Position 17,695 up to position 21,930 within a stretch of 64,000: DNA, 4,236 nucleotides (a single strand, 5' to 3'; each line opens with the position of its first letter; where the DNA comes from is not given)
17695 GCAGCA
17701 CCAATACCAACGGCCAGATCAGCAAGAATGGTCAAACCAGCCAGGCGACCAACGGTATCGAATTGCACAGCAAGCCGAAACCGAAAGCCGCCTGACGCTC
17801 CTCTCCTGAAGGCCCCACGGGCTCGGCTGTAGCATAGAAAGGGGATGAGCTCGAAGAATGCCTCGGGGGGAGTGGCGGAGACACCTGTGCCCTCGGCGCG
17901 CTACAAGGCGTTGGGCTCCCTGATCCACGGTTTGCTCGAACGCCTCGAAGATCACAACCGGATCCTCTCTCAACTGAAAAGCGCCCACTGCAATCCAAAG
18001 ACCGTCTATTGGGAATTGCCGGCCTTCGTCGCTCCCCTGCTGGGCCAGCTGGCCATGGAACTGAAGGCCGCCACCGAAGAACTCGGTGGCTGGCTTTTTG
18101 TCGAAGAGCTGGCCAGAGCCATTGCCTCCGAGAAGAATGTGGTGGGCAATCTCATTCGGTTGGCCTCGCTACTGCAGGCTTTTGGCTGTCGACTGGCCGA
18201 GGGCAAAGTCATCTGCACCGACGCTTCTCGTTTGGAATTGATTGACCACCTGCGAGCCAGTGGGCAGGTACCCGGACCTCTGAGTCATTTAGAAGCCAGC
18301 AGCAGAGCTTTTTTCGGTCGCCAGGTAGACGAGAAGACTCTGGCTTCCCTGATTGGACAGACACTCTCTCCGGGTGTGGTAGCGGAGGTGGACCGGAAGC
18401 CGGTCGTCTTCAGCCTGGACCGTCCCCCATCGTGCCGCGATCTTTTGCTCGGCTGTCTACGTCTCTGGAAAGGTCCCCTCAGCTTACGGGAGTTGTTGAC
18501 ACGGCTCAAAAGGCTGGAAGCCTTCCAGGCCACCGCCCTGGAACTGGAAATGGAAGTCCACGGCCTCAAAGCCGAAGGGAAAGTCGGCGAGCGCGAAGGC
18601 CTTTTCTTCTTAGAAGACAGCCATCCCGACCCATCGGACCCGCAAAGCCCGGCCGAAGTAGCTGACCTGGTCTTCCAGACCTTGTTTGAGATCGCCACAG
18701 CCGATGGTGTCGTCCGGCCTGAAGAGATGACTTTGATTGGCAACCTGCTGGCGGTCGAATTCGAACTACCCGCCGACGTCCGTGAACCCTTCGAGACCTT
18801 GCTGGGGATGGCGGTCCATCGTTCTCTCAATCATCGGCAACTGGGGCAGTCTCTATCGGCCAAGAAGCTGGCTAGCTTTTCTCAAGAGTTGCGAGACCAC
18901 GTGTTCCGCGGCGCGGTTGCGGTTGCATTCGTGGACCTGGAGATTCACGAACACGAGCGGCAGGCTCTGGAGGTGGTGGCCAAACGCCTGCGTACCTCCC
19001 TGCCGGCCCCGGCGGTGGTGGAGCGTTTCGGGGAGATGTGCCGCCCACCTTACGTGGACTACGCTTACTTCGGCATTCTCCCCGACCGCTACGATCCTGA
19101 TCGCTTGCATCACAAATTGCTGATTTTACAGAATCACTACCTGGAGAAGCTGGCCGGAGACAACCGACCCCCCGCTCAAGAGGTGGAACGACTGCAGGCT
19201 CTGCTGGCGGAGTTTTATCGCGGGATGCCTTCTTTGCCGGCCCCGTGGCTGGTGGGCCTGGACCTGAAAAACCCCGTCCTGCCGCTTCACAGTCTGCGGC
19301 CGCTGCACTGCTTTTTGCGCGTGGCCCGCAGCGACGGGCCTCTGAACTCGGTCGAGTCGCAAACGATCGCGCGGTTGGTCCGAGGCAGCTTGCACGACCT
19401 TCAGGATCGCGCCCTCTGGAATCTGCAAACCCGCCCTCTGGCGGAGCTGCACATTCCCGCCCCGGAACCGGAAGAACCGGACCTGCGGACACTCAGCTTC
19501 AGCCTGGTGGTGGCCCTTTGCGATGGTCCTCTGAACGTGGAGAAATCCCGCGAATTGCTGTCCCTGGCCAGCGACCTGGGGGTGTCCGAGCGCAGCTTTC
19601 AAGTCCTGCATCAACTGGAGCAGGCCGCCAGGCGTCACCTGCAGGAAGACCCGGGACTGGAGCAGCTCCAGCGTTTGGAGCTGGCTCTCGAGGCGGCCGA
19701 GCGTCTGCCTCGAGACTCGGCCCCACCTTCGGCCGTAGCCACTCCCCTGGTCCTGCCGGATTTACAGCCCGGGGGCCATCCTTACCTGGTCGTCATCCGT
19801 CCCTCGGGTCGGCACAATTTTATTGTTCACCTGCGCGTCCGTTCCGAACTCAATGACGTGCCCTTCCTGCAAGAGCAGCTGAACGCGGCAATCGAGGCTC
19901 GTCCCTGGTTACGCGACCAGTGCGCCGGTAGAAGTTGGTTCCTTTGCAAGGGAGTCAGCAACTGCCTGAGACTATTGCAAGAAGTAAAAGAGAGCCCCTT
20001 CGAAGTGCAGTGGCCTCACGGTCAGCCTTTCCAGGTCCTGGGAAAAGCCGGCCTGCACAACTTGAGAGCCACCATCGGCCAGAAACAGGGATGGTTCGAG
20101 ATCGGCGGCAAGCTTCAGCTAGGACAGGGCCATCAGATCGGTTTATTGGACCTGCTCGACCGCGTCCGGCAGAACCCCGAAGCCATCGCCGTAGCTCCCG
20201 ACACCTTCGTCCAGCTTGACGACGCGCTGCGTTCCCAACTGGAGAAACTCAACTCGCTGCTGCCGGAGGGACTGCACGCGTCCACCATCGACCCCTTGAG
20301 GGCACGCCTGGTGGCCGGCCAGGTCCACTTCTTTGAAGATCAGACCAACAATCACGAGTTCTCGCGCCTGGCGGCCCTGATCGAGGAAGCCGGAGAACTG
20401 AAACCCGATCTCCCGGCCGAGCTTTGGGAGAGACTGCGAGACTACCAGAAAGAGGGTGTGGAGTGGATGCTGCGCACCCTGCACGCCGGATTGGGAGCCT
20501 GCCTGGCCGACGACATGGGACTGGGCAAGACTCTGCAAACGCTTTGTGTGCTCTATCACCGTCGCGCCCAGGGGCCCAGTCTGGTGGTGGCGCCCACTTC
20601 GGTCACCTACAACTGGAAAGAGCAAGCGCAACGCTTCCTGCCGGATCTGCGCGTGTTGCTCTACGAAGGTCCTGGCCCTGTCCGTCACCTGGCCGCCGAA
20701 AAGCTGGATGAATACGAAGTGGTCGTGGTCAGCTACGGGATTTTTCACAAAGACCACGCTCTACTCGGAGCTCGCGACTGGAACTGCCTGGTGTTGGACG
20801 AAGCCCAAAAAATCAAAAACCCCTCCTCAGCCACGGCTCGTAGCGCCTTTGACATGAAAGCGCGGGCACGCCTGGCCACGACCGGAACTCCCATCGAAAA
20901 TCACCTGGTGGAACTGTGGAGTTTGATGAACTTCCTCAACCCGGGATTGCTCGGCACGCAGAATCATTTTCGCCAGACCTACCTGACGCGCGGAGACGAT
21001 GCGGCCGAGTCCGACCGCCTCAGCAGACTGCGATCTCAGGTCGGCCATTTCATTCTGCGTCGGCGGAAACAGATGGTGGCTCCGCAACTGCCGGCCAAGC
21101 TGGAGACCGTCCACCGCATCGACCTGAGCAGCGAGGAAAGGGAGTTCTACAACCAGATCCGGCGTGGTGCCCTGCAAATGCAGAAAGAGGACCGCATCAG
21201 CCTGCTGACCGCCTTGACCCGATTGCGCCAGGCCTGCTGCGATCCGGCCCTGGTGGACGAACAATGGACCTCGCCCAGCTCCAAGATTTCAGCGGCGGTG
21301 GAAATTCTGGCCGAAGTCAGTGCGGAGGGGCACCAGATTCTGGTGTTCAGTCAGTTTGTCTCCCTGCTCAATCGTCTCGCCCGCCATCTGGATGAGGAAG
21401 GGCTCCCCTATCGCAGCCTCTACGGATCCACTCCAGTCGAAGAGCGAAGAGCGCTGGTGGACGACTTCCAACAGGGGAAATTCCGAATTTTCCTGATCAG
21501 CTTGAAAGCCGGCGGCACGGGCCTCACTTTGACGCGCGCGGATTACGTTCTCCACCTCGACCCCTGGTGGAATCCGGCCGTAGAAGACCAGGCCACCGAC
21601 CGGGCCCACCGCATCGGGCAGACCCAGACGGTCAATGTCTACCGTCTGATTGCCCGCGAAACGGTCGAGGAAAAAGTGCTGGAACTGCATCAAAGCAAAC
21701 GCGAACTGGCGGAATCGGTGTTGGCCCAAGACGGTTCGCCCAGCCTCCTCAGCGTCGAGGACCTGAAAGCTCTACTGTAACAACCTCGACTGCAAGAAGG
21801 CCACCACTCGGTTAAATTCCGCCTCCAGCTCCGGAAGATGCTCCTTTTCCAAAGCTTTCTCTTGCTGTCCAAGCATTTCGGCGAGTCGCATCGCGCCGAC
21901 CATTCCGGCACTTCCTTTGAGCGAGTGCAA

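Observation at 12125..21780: Tandem paralogous ~1300-aa SNF2 helicases, one with four TerB-like repeats, bracketing a small secreted protein and a possible Cys/His hydrolase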

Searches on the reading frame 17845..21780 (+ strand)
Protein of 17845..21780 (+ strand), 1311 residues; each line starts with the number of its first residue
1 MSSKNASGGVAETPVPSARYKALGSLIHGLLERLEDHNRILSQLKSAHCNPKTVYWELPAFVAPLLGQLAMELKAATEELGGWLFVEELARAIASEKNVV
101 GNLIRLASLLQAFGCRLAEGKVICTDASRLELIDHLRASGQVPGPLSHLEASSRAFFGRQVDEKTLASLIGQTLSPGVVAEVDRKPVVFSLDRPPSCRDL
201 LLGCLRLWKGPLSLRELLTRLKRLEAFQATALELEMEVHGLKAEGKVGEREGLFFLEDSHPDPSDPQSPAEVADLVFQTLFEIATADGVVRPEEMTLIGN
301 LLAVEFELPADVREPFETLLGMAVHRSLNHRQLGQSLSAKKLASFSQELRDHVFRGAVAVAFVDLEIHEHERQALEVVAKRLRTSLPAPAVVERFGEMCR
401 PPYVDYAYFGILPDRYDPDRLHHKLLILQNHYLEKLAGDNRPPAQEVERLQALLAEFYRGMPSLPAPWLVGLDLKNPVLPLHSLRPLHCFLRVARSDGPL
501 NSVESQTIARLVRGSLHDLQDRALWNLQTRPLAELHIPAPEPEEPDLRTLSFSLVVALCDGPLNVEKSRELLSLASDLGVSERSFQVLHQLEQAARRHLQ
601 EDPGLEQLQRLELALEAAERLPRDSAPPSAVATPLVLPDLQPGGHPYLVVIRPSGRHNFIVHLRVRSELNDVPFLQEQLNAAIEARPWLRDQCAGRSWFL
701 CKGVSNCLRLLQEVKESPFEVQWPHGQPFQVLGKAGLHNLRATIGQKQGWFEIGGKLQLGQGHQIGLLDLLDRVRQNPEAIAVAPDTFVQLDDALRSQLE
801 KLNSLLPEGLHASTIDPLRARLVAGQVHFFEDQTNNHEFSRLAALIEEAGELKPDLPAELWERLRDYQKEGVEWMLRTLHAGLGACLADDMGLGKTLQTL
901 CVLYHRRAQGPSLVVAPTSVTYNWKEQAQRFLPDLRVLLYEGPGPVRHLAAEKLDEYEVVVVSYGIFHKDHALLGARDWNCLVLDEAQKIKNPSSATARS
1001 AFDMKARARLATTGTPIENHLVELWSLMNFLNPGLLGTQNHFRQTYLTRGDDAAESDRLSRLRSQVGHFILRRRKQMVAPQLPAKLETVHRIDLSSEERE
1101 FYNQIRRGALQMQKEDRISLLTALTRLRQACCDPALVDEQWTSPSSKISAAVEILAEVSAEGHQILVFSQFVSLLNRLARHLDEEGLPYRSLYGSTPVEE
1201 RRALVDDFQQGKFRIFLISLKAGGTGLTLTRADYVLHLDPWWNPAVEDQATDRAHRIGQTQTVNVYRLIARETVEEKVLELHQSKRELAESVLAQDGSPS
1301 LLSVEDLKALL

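Call 3: search_protein_families(library=pfam, proteins=[window:17845-21780:+], max_evalue=0.1)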
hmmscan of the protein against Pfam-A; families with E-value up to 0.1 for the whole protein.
window:17845-21780:+ (1311 aa): 5 families
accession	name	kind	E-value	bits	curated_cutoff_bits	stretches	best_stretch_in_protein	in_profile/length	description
PF00176.29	SNF2-rel_dom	-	9.1e-65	219.1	24.9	1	867-1135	1-289/290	SNF2-related domain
PF00271.37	Helicase_C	-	1.7e-24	86.7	23.5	1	1147-1258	2-110/110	Helicase conserved C-terminal domain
PF05099.18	TerB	-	5.8e-11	43.2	24.4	1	278-383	6-107/118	Tellurite resistance protein TerB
PF16203.11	ERCC3_RAD25_C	-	0.016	14.9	27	1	1158-1238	56-131/248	ERCC3/RAD25/XPB C-terminal helicase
PF04391.17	DUF533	-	0.09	12.8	29.6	0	266-300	61-97/178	Protein of unknown function (DUF533)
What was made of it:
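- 17845..21780 (+): H2: 1311-aa SNF2 ATPase with a clade-restricted N-terminal region containing TerB-like domains. Pfam TerB, SNF2-rel_dom (aa 867-1135) and Helicase_C (aa 1147-1258) (call 3).
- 18628..19029 (+): H2 TerB-like domain 1 (aa 262-395; Pfam hit at 278-383). PF05099 at 43.2 bits against a cutoff of 24.4 (call 3).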

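Call 4: search_protein_families(library=padloc, proteins=[window:17845-21780:+], max_evalue=0.01)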
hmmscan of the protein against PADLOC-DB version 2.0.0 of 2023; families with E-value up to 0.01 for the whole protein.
window:17845-21780:+ (1311 aa): 36 families (the best 25 are shown)
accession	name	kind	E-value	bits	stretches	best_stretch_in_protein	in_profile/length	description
PDLC02849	DpdE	-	2.1e-142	474.1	1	710-1311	249-851/857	DpdE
PDLC02845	DpdE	-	2.6e-139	464.1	1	740-1311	728-1291/1293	DpdE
PDLC02850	DpdE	-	2.6e-138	460.9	1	711-1311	655-1260/1282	DpdE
PDLC02842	DpdE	-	6.4e-124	412.9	1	841-1306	678-1164/1176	DpdE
PDLC00633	ZorD1|ZorD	-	1.3e-116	388.8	1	746-1293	322-885/908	"SWI2/SNF2 helicase, Mrr-like nuclease"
PDLC02851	DpdE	-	1.2e-111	372.3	1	838-1310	572-1053/1055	DpdE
PDLC00629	ZorD1|ZorD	-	2.2e-100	335.1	2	948-1295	595-957/1012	"SWI2/SNF2 helicase, Mrr-like nuclease"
PDLC00631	ZorD1|ZorD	-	1.8e-90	302.2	1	863-1293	441-910/1071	"SWI2/SNF2 helicase, Mrr-like nuclease"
PDLC00632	ZorD1|ZorD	-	1.2e-89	299.6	1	841-1297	570-1084/1101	"SWI2/SNF2 helicase, Mrr-like nuclease"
PDLC00634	ZorD1|ZorD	-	6e-88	293.8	1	847-1270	478-938/1208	"SWI2/SNF2 helicase, Mrr-like nuclease"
PDLC02848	DpdE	-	1.5e-85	285.8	1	711-1176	207-677/856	DpdE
PDLC00628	ZorD1|ZorD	-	1.5e-69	232.9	1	830-1295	481-967/1171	"SWI2/SNF2 helicase, Mrr-like nuclease"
PDLC02854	DpdE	-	1.4e-63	213.1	1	849-1295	563-1064/1083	DpdE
PDLC00627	ZorD1|ZorD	-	3.1e-62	208.8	2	951-1269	600-961/1006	"SWI2/SNF2 helicase, Mrr-like nuclease"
PDLC02852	DpdE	-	1.3e-44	150.4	1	843-1290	445-854/905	DpdE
PDLC02500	BrxHI|BrxHII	-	2.3e-22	77.4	1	1147-1285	461-601/933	BrxHI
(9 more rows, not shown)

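Call 5: search_protein_families(library=ncbifam, proteins=[window:17845-21780:+], max_evalue=0.01)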
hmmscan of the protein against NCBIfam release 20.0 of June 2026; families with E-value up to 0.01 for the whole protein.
window:17845-21780:+ (1311 aa): 17 families
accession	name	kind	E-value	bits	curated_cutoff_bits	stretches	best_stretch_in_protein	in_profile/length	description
NF058637.1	helic_SCO1167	equivalog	3.3e-137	459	1200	1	827-1295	429-912/932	SCO1167/SCO6262 family helicase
NF053675.1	pilus_reg_Snf2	equivalog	1.3e-114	384.3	1100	1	858-1311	579-1026/1029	pilus expression-regulating Snf2 family helicase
NF041790.1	anti-phage_ZorD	equivalog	1.8e-71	241.4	1500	2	956-1267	703-1034/1035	type I Zorya anti-phage system protein ZorD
NF038318.1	DISARM_DrmD_b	equivalog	2.4e-27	95.5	950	2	875-1106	41-275/868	DISARM system SNF2-like helicase DrmD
NF042964.1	phospholipD_antiphage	equivalog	6.3e-17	61.2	1100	2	863-1034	228-428/895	phospholipase D-like domain-containing anti-phage protein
NF038317.1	DISARM_DrmD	equivalog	1.3e-12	46.9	610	2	1129-1280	474-637/1021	DISARM system SNF2-like helicase DrmD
NF058636.1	helic_sll1366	equivalog_domain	6.8e-10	38.3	550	1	856-895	550-589/589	sll1366 family intein-prone helicase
NF045503.1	repair_heli_XPB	equivalog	7.3e-10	38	610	1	1147-1278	405-530/548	DNA repair helicase XPB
NF006948.0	PRK09430.1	equivalog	3.5e-07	30.1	162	0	276-385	58-164/267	co-chaperone DjlA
NF003390.0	PRK04537.1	equivalog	1.4e-06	27.6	732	1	1159-1261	254-349/572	ATP-dependent RNA helicase RhlB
NF003426.0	PRK04914.1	equivalog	3.9e-05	22.1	576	1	887-996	175-291/959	RNA polymerase-associated protein RapA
NF053710.1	RNA_heli_RhlE2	exception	9.5e-05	21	925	1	1163-1261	250-341/635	RNA helicase RhlE2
NF002340.1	PRK01297.1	equivalog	0.00064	18.6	564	1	1163-1261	250-341/372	ATP-dependent RNA helicase RhlB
NF053636.1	DDHlcsCsdAPsy1082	equivalog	0.0019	16.8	890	1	1162-1260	243-334/512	DEAD/DEAH box helicase CsdA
NF010337.0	PRK13766.1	equivalog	0.003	15.7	610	1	1146-1286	348-494/781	Hef nuclease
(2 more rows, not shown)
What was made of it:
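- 18628..19029 (+): There is also a sub-threshold match to the DjlA model (call 5).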

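Call 13: find_encoding_contigs(protein=window:17845-21780:+, flank=10000, max_places=6)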
Protein window:17845-21780:+ (1311 aa): 4 contigs read that carry it; 4 places shown.
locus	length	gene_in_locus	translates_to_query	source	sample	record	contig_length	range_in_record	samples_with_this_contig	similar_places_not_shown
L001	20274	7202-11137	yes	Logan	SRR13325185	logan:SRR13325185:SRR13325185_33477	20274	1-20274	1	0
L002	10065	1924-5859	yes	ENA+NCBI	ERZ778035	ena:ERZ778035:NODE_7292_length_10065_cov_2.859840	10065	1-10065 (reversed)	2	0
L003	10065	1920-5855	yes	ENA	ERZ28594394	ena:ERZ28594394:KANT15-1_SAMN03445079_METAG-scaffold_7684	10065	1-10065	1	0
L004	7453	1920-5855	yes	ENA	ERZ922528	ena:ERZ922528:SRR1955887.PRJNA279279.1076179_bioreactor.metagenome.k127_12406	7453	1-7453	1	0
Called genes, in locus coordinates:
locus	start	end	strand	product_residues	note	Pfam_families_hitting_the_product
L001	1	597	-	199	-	?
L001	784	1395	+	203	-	-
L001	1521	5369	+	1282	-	PF00176:SNF2-rel_dom, PF00271:Helicase_C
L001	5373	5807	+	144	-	-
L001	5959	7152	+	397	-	-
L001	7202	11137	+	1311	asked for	PF05099:TerB (weak), PF00176:SNF2-rel_dom, PF00271:Helicase_C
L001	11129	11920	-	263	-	PF01627:Hpt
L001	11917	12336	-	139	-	PF00072:Response_reg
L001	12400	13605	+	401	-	PF28597:T2SSF_N (weak), PF00482:T2SSF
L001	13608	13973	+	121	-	-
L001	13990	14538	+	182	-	-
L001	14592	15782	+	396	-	PF23981:DUF7305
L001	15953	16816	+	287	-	PF11104:PilM_2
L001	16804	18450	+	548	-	PF05157:MshEN, PF00437:T2SSE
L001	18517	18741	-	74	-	PF07043:DUF1328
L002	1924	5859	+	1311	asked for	PF05099:TerB (weak), PF00176:SNF2-rel_dom, PF00271:Helicase_C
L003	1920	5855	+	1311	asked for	PF05099:TerB (weak), PF00176:SNF2-rel_dom, PF00271:Helicase_C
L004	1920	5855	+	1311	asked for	PF05099:TerB (weak), PF00176:SNF2-rel_dom, PF00271:Helicase_C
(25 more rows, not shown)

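Call 68: search_dna_similar(query=window:17845-21780:+, collection=plasmids, mode=protein, max_rows=8)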
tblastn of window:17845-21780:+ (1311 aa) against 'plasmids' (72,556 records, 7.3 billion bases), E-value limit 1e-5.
Records with a match: 930; places in all: 994; records where one place covers at least 80% of the query: 0.
Best place of each record, by identity: <60% 930.
By first word of the organism name: Acinetobacter 74; Klebsiella 73; Pseudomonas 65; Enterococcus 62; Streptomyces 61; Piscirickettsia 59; Bradyrhizobium 40; Xanthomonas 36; Pseudosulfitobacter 30; Bacillus 21; and 159 more.
By predicted mobility (MOB-suite, as given by PLSDB): non-mobilizable 507; mobilizable 223; conjugative 200.
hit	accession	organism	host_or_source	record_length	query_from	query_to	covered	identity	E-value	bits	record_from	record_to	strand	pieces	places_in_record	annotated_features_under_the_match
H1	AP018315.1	Sphaerospermopsis kisseleviana NIES-73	-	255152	638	1311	51%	38.3%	5e-125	436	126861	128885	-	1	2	SNF2-related protein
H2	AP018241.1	Microchaete diplosiphon NIES-3275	-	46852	638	1311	51%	38.0%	4e-123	431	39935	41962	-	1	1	SNF2-related protein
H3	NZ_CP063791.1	Tolypothrix sp. PCC 7712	Soil sample,soil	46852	638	1311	51%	38.0%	4e-123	431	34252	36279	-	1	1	DEAD/DEAH box helicase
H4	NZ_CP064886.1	Tolypothrix sp. PCC 7601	Fresh water sample,Fresh water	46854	638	1311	51%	38.0%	4e-123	431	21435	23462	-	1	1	DEAD/DEAH box helicase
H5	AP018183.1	Nostoc carneum NIES-2107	-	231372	638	1311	51%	37.9%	1e-121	427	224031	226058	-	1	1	SWI/SNF family helicase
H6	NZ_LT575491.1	Serratia marcescens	Bursaphelenchus xylophilus,Cuticle of ...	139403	642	1285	49%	39.5%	6e-111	394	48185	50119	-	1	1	DEAD/DEAH box helicase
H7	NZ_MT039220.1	Serratia proteamaculans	-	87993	723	1301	44%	43.5%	4e-114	404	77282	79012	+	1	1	DEAD/DEAH box helicase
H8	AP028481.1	Serratia marcescens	Homo sapiens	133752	711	1311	46%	41.6%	4e-118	416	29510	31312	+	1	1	hypothetical protein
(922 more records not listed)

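Call 69: search_dna_similar(query=window:17845-21780:+, collection=phages, mode=protein, max_rows=8)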
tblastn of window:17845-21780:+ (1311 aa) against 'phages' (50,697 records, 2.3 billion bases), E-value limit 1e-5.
Records with a match: 1888; places in all: 1895; records where one place covers at least 80% of the query: 0.
Best place of each record, by identity: <60% 1888.
By first word of the organism name: Pseudomonas 393; Gordonia 257; Arthrobacter 149; Streptococcus 131; Vibrio 107; Staphylococcus 87; Mycobacterium 81; Bacteroides 77; Microbacterium 65; Caulobacter 39; and 103 more.
By host as written in the record: Gordonia terrae 3612 166; Pseudomonas aeruginosa 149; - 147; Arthrobacter sp. ATCC 21022 128; Pseudomonas aeruginosa PAO1 110; Mycobacterium smegmatis mc2 155 45; Gordonia rubripertincta NRRL B-16540 36; Microbacterium foliorum NRRL B-24224 36; and 508 more.
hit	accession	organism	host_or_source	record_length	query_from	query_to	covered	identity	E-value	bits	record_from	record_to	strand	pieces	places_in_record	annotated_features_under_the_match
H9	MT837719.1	Bacteriophage sp.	human fecal samples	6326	857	1311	35%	44.4%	2e-107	381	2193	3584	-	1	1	record has no annotation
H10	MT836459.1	Bacteriophage sp.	human fecal samples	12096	853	1294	34%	41.7%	5e-96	347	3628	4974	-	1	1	record has no annotation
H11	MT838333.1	Bacteriophage sp.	human fecal samples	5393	851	1311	35%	40.0%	4e-97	349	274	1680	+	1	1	record has no annotation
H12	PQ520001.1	Enterococcus phage IME_EF3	-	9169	829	1311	37%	37.7%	2e-87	320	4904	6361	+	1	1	record has no annotation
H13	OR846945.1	Listeria phage LM 4-11-1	Listeria monocytogenes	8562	853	1311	35%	39.6%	1e-85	314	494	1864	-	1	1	record has no annotation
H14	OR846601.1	Enterococcus phage Efs 1-1-1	Enterococcus faecalis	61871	829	1311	37%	37.5%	1e-86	318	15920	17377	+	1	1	record has no annotation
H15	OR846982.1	Listeria phage LM 4-11-1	Listeria monocytogenes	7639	833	1311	37%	36.9%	4e-83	306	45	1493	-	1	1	record has no annotation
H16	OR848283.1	Listeria phage LM 4-14-1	Listeria monocytogenes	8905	833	1311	37%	36.9%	4e-83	306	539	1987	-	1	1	record has no annotation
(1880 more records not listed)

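Call 84: search_solved_structures(query=window:17845-21780:+, max_evalue=1e-10)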
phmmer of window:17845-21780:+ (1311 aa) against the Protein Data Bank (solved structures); distinct sequences matched with E-value up to 1e-10: 81 (the best 60 are shown).
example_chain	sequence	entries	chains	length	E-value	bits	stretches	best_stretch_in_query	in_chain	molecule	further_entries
1z63_A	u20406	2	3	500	9.6e-87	295.1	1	858-1309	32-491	Helicase of the snf2/rad54 family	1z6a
6igm_H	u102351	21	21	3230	1.9e-77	264.3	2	851-1144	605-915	Helicase SRCAP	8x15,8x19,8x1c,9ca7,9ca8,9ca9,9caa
8v4y_W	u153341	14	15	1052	2.2e-74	254.2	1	860-1297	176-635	SWI/SNF-related matrix-associated actin-dependent regulator of chromatin subfamily A membe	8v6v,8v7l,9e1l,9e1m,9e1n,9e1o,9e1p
6ne3_W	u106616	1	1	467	8.3e-74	252.3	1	860-1293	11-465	SWI/SNF-related matrix-associated actin-dependent regulator of chromatin subfamily A membe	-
7otq_K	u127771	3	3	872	1.2e-73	251.8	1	863-1293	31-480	Chromodomain-helicase-DNA-binding protein 1-like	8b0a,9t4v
7epu_B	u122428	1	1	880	1.2e-73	251.8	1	863-1293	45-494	Chromodomain-helicase-DNA-binding protein 1-like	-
7enn_K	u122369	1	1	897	1.2e-73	251.7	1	863-1293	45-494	Chromodomain-helicase-DNA-binding protein 1-like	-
6fhs_G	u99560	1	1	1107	1.5e-72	248.1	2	829-1143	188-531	Ino80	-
8oo7_G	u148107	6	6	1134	1.6e-72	248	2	829-1143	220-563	Chromatin-remodeling ATPase Ino80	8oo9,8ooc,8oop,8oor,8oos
8atf_G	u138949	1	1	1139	1.6e-72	248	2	829-1143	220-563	Ino80 ATPase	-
6fml_G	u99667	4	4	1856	7e-72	245.9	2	829-1143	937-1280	Ino80 | Ino80 ATPase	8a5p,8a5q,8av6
6pwf_K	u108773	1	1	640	1e-71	245.4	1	859-1297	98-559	chromatin remodeling factor ISWI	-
5jxr_A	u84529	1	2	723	1.2e-70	241.8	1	858-1295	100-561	Chromatin-remodeling complex ATPase-like protein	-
6jyl_K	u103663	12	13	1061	2.4e-70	240.8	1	856-1297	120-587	ISWI chromatin-remodeling complex ATPase ISW1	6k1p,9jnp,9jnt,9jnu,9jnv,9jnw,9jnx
7x3t_V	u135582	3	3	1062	2.4e-70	240.8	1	856-1297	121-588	ISWI chromatin-remodeling complex ATPase ISW1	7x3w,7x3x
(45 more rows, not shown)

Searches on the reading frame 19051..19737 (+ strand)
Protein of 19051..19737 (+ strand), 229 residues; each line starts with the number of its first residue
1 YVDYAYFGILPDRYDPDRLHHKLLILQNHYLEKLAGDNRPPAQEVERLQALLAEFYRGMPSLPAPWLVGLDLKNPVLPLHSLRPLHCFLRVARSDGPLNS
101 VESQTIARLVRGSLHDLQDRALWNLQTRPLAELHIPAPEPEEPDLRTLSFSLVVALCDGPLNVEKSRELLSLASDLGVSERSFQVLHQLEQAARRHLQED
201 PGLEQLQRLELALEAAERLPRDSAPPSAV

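Call 12: search_protein_families(library=pfam, proteins=[window:19051-19737:+], max_evalue=10)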
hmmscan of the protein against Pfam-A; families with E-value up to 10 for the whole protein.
seq(229 aa): 1 family
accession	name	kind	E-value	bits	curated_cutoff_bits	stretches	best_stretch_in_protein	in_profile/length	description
PF05099.18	TerB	-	0.0077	17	24.4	1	89-110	9-30/118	Tellurite resistance protein TerB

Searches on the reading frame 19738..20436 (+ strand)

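Call 12: search_protein_families(library=pfam, proteins=[window:19738-20436:+], max_evalue=10)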
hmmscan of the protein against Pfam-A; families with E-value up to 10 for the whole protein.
seq(233 aa): 1 family
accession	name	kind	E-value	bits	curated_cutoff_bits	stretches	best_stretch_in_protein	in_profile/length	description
PF21937.1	Yop-YscD_ppl_2nd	-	0.029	14.5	27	1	100-129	11-40/67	YscD/CdsD-like Bon-like domain 2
